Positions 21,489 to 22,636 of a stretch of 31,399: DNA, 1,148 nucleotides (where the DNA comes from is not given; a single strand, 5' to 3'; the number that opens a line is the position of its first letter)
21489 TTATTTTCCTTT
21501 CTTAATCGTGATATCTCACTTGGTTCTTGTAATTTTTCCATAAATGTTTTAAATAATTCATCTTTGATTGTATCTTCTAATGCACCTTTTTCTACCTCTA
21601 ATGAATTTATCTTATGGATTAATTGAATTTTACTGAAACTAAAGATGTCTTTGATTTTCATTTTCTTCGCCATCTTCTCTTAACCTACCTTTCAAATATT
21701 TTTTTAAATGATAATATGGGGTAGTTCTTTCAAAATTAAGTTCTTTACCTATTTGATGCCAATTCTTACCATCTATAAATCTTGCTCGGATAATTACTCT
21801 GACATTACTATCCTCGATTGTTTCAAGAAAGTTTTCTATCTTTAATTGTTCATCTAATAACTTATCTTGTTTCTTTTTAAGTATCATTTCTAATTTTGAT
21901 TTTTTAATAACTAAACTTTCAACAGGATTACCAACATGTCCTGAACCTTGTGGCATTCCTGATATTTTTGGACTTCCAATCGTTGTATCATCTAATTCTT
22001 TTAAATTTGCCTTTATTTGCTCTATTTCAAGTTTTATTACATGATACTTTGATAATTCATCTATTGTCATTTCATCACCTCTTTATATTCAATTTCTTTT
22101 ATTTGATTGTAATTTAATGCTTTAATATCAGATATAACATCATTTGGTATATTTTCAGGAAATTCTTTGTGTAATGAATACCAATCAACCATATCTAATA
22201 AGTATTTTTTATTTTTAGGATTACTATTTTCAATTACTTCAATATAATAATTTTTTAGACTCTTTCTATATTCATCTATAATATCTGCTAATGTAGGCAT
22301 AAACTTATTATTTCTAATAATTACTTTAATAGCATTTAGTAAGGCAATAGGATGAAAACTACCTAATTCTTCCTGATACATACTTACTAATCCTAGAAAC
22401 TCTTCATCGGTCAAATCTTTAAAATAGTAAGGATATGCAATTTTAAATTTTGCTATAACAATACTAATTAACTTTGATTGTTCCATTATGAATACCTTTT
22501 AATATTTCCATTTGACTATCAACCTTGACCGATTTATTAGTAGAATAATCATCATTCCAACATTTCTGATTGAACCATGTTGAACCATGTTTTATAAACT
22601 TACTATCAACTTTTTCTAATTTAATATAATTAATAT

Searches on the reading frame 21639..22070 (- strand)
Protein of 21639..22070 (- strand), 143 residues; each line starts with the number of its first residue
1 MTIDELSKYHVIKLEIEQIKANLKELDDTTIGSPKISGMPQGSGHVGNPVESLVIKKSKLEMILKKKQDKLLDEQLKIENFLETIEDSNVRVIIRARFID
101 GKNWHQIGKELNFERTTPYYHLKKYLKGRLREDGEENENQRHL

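Call 9: search_protein_families(library=pfam, proteins=[window:21639-22070:-], max_evalue=0.01)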
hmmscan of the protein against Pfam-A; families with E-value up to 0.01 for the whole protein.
window:21639-22070:- (143 aa): 1 family
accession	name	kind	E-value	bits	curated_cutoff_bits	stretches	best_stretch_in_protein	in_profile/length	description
PF07374.17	DUF1492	-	2.2e-05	25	21.5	1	65-124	35-93/100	Protein of unknown function (DUF1492)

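Call 10: search_protein_families(library=phrogs, proteins=[window:21639-22070:-], max_evalue=0.001)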
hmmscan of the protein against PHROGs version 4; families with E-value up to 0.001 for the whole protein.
window:21639-22070:- (143 aa): 4 families
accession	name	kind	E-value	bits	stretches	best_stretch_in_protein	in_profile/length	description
phrog_36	-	transcription regulation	3.2e-20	73.7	1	2-127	56-181/220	transcriptional regulator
phrog_248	-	transcription regulation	1.5e-11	45.6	1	20-124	43-128/161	transcriptional activator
phrog_1058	-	unknown function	1.1e-06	29.8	1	37-120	40-118/134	-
phrog_2198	-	transcription regulation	2.3e-05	25.6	1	51-126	50-125/133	Alt-like transcription activator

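Call 12: search_dna_similar(query=window:21639-22070:-, collection=phages, mode=protein, max_rows=30, max_evalue=0.001)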
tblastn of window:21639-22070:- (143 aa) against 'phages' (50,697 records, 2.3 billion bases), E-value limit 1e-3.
Records with a match: 4; places in all: 4; records where one place covers at least 80% of the query: 0.
Best place of each record, by identity: <60% 4.
By first word of the organism name: Faecalibacterium 3; Bacteriophage 1.
By host as written in the record: Faecalibacterium prausnitzii 2; - 1; Faecalibacterium sp. HTF-238 1.
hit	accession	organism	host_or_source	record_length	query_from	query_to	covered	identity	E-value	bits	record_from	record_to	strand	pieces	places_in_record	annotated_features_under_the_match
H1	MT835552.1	Bacteriophage sp.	human fecal samples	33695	1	108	76%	33.9%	7e-6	50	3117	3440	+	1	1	record has no annotation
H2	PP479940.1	Faecalibacterium phage Pioen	Faecalibacterium sp. HTF-238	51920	1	108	76%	27.5%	8e-4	44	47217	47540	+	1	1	hypothetical protein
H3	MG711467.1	Faecalibacterium phage FP_Taranis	Faecalibacterium prausnitzii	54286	1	108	76%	27.5%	8e-4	44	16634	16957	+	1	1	RinA-like transcriptional activator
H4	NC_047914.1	Faecalibacterium phage FP_Taranis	Faecalibacterium prausnitzii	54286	1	108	76%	27.5%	8e-4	44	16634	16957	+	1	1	RinA-like transcriptional activator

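Call 19: find_related_loci(query=window:21639-22070:-, collection=viral_contigs, flank=10000)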
Query window:21639-22070:- (143 aa) in viral_contigs; peptide patterns used: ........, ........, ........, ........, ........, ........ (x = any residue, [..] = any of these).
31 stretches matched a pattern; 6 encode a relative of the query (tblastn E <= 1e-3); 6 distinct loci.
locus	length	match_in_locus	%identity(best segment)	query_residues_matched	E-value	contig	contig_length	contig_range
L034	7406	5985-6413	99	1-143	9e-93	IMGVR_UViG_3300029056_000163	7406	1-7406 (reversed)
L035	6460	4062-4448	68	1-129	7e-54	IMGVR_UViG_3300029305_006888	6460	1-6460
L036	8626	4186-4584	68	1-133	2e-42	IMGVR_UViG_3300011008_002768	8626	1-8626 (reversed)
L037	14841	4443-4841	68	1-133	2e-42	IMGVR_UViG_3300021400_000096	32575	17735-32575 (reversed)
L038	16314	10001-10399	68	1-133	2e-42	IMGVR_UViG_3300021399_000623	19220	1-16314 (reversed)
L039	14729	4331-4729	68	1-133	3e-41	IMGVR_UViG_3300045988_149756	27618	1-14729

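Call 29: search_solved_structures(query=window:21639-22070:-, max_evalue=1, show_alignments=2)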
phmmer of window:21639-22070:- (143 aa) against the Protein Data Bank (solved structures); distinct sequences matched with E-value up to 1: 1.
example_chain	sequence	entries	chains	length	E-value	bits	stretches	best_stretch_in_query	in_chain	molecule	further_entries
2ogk_A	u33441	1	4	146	0.2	15.1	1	40-88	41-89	Hypothetical protein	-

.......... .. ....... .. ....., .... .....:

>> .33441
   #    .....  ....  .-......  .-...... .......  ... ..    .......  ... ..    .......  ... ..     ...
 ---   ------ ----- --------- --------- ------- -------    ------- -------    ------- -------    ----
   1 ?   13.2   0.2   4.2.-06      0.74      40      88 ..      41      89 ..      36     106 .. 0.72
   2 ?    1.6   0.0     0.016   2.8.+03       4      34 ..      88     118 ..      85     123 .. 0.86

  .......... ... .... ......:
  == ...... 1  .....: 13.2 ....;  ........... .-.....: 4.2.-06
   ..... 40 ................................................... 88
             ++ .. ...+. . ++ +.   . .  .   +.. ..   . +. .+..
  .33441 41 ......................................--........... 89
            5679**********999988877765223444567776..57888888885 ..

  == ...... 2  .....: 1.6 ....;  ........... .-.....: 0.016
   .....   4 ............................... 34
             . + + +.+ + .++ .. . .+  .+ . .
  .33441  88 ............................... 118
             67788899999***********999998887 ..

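Call 38: find_homologous_proteins(query=window:21639-22070:-, max_evalue=0.001)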
Query window:21639-22070:- (143 aa): 32 proteins with E <= 0.001 among 46 candidates.
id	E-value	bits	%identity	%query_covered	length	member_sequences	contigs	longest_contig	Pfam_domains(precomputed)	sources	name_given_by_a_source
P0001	6.3e-86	303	98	100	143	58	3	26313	-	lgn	-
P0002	2.0e-72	260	86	100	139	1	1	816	-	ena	-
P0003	6.9e-72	258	84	100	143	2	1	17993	-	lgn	-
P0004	7.3e-66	238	81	93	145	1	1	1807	PF07374.18,PF05263.18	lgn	-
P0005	3.1e-61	223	77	97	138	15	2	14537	PF07374.18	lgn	-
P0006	3.9e-59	217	80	90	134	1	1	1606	-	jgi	jgi:hypothetical protein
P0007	8.4e-59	215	76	90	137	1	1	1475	PF07374.18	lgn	-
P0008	2.0e-58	214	74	92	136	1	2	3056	PF07374.18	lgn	-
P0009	2.4e-58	214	74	97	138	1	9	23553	PF07374.18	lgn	-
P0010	4.7e-54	200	70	93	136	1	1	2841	-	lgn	-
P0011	4.9e-52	194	66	94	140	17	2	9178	-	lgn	-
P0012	1.2e-51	192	68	93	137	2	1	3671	-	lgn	-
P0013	2.6e-49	185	66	94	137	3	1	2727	PF07374.18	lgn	-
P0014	5.5e-48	180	67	89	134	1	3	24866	-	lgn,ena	-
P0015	8.5e-48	180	64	97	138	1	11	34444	PF07374.18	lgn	-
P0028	9.3e-39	151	53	96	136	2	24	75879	PF05263.18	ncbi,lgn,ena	-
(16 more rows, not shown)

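Call 41: find_encoding_contigs(protein=P0028, flank=10000, max_places=3)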
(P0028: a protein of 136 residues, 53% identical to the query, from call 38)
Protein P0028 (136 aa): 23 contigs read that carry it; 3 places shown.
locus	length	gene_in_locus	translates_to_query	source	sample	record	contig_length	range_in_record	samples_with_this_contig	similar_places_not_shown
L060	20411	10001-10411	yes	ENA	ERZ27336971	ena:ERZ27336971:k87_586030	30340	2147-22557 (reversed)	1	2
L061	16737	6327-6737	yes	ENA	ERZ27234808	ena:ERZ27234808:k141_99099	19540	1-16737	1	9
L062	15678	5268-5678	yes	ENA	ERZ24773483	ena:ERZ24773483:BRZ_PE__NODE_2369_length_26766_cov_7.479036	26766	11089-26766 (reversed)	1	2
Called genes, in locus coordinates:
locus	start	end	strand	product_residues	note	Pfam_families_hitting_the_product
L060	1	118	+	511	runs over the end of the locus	PF05895:DUF859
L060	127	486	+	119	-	-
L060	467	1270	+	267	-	PF01391:Collagen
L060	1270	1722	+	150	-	-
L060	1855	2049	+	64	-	-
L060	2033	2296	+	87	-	-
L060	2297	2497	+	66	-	PF16938:Phage_holin_Dp1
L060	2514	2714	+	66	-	PF24729:Acb2_Tad1_hairpin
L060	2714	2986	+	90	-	PF19791:DUF6275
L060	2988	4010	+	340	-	PF01476:LysM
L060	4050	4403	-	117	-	-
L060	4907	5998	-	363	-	PF13495:Phage_int_SAM_4 (faint), PF00589:Phage_integrase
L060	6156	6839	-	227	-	PF05154:TM2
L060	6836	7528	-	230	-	PF12844:HTH_19 (weak), PF01381:HTH_3, PF13443:HTH_26 (weak), PF00717:Peptidase_S24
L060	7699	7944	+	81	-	PF05339:DUF739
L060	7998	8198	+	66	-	-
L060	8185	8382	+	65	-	-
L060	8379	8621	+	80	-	PF14090:HTH_39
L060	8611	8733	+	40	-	-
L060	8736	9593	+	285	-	-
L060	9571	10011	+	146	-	-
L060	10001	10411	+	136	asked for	PF05263:DUF722 (weak)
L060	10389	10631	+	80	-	-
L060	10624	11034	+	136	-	-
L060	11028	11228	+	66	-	-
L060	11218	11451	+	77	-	-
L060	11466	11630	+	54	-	-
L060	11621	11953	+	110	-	-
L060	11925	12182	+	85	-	-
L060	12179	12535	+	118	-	-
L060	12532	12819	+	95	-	-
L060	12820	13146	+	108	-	-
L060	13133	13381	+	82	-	-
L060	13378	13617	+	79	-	-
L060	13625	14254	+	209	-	PF00589:Phage_integrase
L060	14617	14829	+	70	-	-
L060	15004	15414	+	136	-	PF01844:HNH (weak)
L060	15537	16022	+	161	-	PF05119:Terminase_4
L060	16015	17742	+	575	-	PF03354:TerL_ATPase, PF20441:TerL_nuclease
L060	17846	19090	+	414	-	PF04860:Phage_portal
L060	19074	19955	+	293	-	PF04586:Peptidase_S78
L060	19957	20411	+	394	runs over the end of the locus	PF05065:Phage_capsid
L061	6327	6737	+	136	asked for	PF05263:DUF722 (weak)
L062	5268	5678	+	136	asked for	PF05263:DUF722 (weak)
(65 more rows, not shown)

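Call 43: predict_structure(alignment_id=A1)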
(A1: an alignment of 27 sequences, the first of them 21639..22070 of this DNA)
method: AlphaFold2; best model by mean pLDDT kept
length: 143 residues; sequences in the alignment: 27
mean_pLDDT: 82.2   pTM: 0.65
mean pLDDT of the five models: 82.2, 79.0, 79.0, 77.9, 77.3
residues with pLDDT >= 90: 85; 70-90: 28; 50-70: 15; < 50: 15
segments of 3 or more residues with pLDDT < 50: 34-45
pLDDT, mean of each block of 10 residues (from residue 1): 91 94 84 48 55 87 95 94 93 94 91 86 90 60 47
secondary structure, 60 per line:
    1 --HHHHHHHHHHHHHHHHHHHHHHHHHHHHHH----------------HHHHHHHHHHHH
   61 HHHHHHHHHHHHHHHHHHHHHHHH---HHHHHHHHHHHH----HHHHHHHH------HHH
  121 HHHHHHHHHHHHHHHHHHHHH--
elements in order: H3-32 H49-84 H88-99 H104-111 H118-141

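Call 46: fold_search(model_id=the predicted structure, library=pdb)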
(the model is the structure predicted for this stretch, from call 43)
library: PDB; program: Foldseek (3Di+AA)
matches with E <= 10: 165; with E <= 0.001: 0
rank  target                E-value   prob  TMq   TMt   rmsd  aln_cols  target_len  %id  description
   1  6vbu_9                3.3e-01  0.87  0.38  0.09   7.0       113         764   12  Structure of the bovine BBSome complex (released 2020-01-29)
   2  21kl_A                9.0e-01  0.30  0.30  0.20   7.4       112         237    6  Cryo-EM structure of TasH-pre-tigRNA-dsDNA complex (released 2026-03-11)
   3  1s94_B                1.0e+00  0.66  0.47  0.56  19.2       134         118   12  Crystal structure of the Habc domain of neuronal syntaxin from the squid Loligo pealei (released 2004-05-11)
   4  5n6x_B                1.0e+00  0.25  0.27  0.13   8.8        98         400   14  Crystal structure of the Legionella effector WipA (released 2017-04-19)
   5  8i7r_D5               1.2e+00  0.82  0.44  0.48   7.7        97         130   18  In situ structure of axonemal doublet microtubules in mouse sperm with 48-nm repeat (released 2023-10-11)
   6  8x6g_H                1.3e+00  0.23  0.35  0.22  12.8       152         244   15  Cryo-EM structure of Staphylococcus aureus sigB-dependent RNAP-promoter open complex (released 2024-06-05)
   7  8i7r_D6               1.4e+00  0.89  0.40  0.73   3.3        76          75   18  In situ structure of axonemal doublet microtubules in mouse sperm with 48-nm repeat (released 2023-10-11)
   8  8iyj_D5               1.5e+00  0.89  0.45  0.71   4.2        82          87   20  Cryo-EM structure of the 48-nm repeat doublet microtubule from mouse sperm (released 2023-07-05)
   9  8i7o_D4               1.5e+00  0.72  0.44  0.47   7.7        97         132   18  In situ structure of axonemal doublet microtubules in mouse sperm with 16-nm repeat (released 2023-10-11)
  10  8iyj_T5               1.8e+00  0.63  0.45  0.54   9.9       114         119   15  Cryo-EM structure of the 48-nm repeat doublet microtubule from mouse sperm (released 2023-07-05)
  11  7udc_B                1.8e+00  0.54  0.50  0.34  16.8       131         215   15  cryo-EM structures of a synaptobrevin-Munc18-1-syntaxin-1 complex class1 (released 2022-04-06)
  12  8jzt_E                1.8e+00  0.51  0.32  0.60   3.7        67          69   19  The sigF and anti-sigma factor complex (released 2024-10-16)
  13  9vzx_B                2.1e+00  0.20  0.25  0.17   7.1        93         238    6  Cryo-EM structure of TasH-tigRNA-gap dsDNA complex (released 2026-03-11)
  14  21kl_B                2.2e+00  0.18  0.27  0.19   7.2        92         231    8  Cryo-EM structure of TasH-pre-tigRNA-dsDNA complex (released 2026-03-11)
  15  9w04_B                2.2e+00  0.16  0.27  0.15   7.3        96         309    7  Cryo-EM structure of TasH-tigRNA-dsDNA complex (released 2026-03-11)
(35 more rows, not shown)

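Call 48: get_annotated_region(hit=H3, flank=7000)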
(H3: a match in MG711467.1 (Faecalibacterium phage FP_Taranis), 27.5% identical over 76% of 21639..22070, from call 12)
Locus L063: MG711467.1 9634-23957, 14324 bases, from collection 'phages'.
description: Faecalibacterium phage FP_Taranis, complete genome.
organism: Faecalibacterium phage FP_Taranis (NCBI taxid 2070186)
taxonomy: Viruses; Duplodnaviria; Heunggongvirae; Uroviricota; Caudoviricetes; Taranisvirus; Taranisvirus taranis
host: Faecalibacterium prausnitzii; source: -; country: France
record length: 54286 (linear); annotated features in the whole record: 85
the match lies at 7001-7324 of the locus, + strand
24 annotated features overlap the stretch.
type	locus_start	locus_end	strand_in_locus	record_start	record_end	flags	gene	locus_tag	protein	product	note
CDS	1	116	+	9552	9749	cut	-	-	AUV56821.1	hypothetical protein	rasttk_feature_creation_tool=prodigal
CDS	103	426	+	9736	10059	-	-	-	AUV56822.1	nuclease protein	rasttk_feature_creation_tool=prodigal; P1 Ref-like nuclease protein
CDS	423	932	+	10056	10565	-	-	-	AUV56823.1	resolvase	rasttk_feature_creation_tool=prodigal; RuvC resolvase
CDS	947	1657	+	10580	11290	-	-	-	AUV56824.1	putative DNA translocase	rasttk_feature_creation_tool=prodigal; Putative DNA translocase, FtsK DNA binding domain containing protein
CDS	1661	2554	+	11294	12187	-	-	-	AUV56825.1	type I restriction-modification system, DNA methyltransferase subunit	rasttk_feature_creation_tool=prodigal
CDS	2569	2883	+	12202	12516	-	-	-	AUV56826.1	hypothetical protein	rasttk_feature_creation_tool=prodigal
CDS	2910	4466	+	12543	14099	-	-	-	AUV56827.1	DNA binding domain-containing protein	rasttk_feature_creation_tool=prodigal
CDS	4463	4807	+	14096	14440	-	-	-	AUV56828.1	hypothetical protein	rasttk_feature_creation_tool=prodigal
CDS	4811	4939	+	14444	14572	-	-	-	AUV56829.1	hypothetical protein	rasttk_feature_creation_tool=prodigal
CDS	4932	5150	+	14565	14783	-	-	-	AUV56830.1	hypothetical protein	rasttk_feature_creation_tool=prodigal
CDS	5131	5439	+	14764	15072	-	-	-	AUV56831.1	hypothetical protein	rasttk_feature_creation_tool=prodigal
CDS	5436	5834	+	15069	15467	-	-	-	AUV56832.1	hypothetical protein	rasttk_feature_creation_tool=prodigal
CDS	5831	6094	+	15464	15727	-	-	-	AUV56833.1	hypothetical protein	rasttk_feature_creation_tool=prodigal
CDS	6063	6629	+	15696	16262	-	-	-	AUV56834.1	hypothetical protein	rasttk_feature_creation_tool=prodigal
CDS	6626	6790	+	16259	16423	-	-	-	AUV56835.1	hypothetical protein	rasttk_feature_creation_tool=prodigal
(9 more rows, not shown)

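Call 60: get_annotated_region(hit=H1, flank=9000)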
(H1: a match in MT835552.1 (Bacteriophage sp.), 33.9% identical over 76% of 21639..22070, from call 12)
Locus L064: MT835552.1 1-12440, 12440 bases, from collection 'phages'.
description: UNVERIFIED: Bacteriophage sp. clone scaffold_156 genomic sequence.
organism: Bacteriophage sp. (NCBI taxid 38018)
taxonomy: Viruses
host: -; source: human fecal samples; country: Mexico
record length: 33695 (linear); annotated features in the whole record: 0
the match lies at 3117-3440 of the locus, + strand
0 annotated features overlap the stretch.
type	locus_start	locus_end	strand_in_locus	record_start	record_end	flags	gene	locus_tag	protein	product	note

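Call 65: search_protein_families(library=pfam, proteins=[L064:3117-3548:+, L064:3744-4307:+, L064:4252-5478:+, L063:7001-7396:+], max_evalue=0.01)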
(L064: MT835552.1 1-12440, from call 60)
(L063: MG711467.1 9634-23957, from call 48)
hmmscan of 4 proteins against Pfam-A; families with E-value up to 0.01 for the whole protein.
L064:3117-3548:+ (143 aa): 0 families

L064:3744-4307:+ (187 aa): 1 family
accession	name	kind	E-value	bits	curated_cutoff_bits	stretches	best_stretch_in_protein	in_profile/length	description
PF03592.21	Terminase_2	-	7.8e-41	140.4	26.1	1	4-144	1-134/141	Terminase small subunit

L064:4252-5478:+ (408 aa): 2 families
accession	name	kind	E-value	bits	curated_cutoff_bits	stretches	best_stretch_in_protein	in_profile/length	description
PF03237.21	Terminase_6N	-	3.1e-12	47.1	22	1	31-230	3-210/215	Terminase large subunit, T4likevirus-type, N-terminal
PF04466.19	Terminase_3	-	2.4e-05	24.4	23.2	1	87-207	65-187/201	Phage terminase large subunit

L063:7001-7396:+ (131 aa): 0 families

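Call 70: fold_search(model_id=the predicted structure, library=viral)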
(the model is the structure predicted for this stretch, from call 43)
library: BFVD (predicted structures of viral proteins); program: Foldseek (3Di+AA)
matches with E <= 10: 357; with E <= 0.001: 22
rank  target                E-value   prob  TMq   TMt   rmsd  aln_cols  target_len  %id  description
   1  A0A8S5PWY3            4.5e-06  1.00  0.79  0.88   1.8       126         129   25  Transcriptional regulator [Siphoviridae sp. ctPsO101]
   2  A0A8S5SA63            4.0e-05  1.00  0.67  0.65   2.7       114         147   21  DUF1492 domain-containing protein [Siphoviridae sp. ctJjf17]
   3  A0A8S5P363            5.4e-05  1.00  0.72  0.71   4.8       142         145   22  Sigma-70, region 4 [Myoviridae sp. ctegP15]
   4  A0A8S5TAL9            5.4e-05  1.00  0.38  0.36   6.3       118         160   21  Uncharacterized protein [Siphoviridae sp. ctwuP1]
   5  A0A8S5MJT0            8.7e-05  1.00  0.68  0.56   2.1       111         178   21  DUF1492 domain-containing protein [Siphoviridae sp. ctMM521]
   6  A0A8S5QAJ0            1.4e-04  1.00  0.69  0.71   2.4       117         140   17  DUF1492 domain-containing protein [Siphoviridae sp. ctu9a31]
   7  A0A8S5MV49            1.4e-04  1.00  0.55  0.56   4.8       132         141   19  DUF1492 domain-containing protein [Caudovirales sp. ctUL28]
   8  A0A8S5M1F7            1.6e-04  1.00  0.58  0.54   3.7       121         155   22  Uncharacterized protein [Siphoviridae sp. ctLAw30]
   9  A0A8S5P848            1.8e-04  1.00  0.68  0.64   3.8       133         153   17  Uncharacterized protein [Siphoviridae sp. ctrvp54]
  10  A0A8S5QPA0            2.0e-04  1.00  0.52  0.53   5.1       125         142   20  Uncharacterized protein [Siphoviridae sp. ct8LX107]
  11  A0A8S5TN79            2.7e-04  1.00  0.35  0.31   7.2       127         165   24  RNA polymerase sigma factor 70 region 4 type 2 domain-containing protein [Siphoviridae sp. ctFH16]
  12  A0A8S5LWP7            2.8e-04  1.00  0.52  0.55   4.4       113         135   26  Uncharacterized protein [Siphoviridae sp. ctRiO19]
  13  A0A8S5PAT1            3.6e-04  1.00  0.59  0.37   6.9       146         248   20  ECF sigma factor [Siphoviridae sp. ctPat53]
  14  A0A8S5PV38            3.6e-04  1.00  0.46  0.40   4.7       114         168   17  Uncharacterized protein [Myoviridae sp. ctQve5]
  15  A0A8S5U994            4.8e-04  1.00  0.65  0.45   3.2       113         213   14  Uncharacterized protein [Myoviridae sp. ct9Uc11]
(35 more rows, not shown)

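Call 72: find_related_loci(query=A1, collection=viral_contigs, flank=10000)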
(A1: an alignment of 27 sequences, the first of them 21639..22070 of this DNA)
Query A1 (143 aa) in viral_contigs; peptide patterns used: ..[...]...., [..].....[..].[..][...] (x = any residue, [..] = any of these).
600 stretches matched a pattern (row limit reached: there are more); 19 encode a relative of the query (tblastn E <= 1e-3); 18 distinct loci.
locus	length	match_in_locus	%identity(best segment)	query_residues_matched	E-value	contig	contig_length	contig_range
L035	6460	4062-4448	68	1-129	3e-53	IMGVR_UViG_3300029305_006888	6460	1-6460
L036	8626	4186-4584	68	1-133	6e-42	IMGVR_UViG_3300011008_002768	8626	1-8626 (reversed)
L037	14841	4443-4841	68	1-133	6e-42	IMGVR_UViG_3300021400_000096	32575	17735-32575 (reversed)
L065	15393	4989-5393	53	1-136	9e-42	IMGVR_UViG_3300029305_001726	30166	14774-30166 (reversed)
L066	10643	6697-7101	53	1-136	9e-42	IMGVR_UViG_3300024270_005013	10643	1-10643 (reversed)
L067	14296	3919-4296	51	1-126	3e-37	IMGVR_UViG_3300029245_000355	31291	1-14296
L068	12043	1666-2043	48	1-126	8e-37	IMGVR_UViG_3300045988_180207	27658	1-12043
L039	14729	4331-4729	68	1-133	1e-40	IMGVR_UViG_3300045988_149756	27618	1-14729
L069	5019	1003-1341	31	1-111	9e-14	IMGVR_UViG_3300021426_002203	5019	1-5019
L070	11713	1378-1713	28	1-111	3e-11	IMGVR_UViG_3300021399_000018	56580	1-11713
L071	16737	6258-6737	30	1-125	6e-11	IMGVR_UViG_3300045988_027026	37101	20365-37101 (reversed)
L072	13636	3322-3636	30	1-108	1e-9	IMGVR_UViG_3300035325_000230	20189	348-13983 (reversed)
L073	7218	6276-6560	26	15-108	3e-9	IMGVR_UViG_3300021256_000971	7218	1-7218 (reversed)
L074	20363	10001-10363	27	2-112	1e-8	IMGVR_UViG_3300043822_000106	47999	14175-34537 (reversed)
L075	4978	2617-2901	26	33-128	3e-7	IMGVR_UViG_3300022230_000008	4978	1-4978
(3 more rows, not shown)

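Call 84: search_protein_families(library=ncbifam, proteins=[window:21639-22070:-], max_evalue=0.01)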
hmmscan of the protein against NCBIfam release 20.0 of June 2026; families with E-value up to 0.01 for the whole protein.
window:21639-22070:- (143 aa): 2 families
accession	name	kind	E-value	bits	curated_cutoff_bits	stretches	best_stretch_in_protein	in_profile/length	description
TIGR01636.1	phage_rinA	subfamily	0.00035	20.8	31.9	1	4-124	11-123/134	phage transcriptional regulator, RinA family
TIGR02937.1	sigma70-ECF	superfamily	0.0058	16.3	42.9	1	74-126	107-158/165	sigma-70 family RNA polymerase sigma factor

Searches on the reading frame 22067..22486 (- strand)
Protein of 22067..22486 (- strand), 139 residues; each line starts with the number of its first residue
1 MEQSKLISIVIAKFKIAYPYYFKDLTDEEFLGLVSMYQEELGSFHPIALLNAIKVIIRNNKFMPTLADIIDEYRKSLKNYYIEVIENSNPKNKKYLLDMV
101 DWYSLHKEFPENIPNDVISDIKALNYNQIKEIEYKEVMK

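Call 9: search_protein_families(library=pfam, proteins=[window:22067-22486:-], max_evalue=0.01)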
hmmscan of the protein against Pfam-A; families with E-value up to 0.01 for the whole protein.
window:22067-22486:- (139 aa): 1 family
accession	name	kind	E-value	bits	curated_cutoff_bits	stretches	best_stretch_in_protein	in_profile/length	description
PF11417.13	Inhibitor_G39P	-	0.00029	21.7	22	1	10-70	8-69/69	Loader and inhibitor of phage G40P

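Call 10: search_protein_families(library=phrogs, proteins=[window:22067-22486:-], max_evalue=0.001)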
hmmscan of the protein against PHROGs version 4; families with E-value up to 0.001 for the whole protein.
window:22067-22486:- (139 aa): 1 family
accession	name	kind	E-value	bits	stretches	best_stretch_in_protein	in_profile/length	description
phrog_9804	-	unknown function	5.4e-07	30.5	1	10-80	9-79/214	-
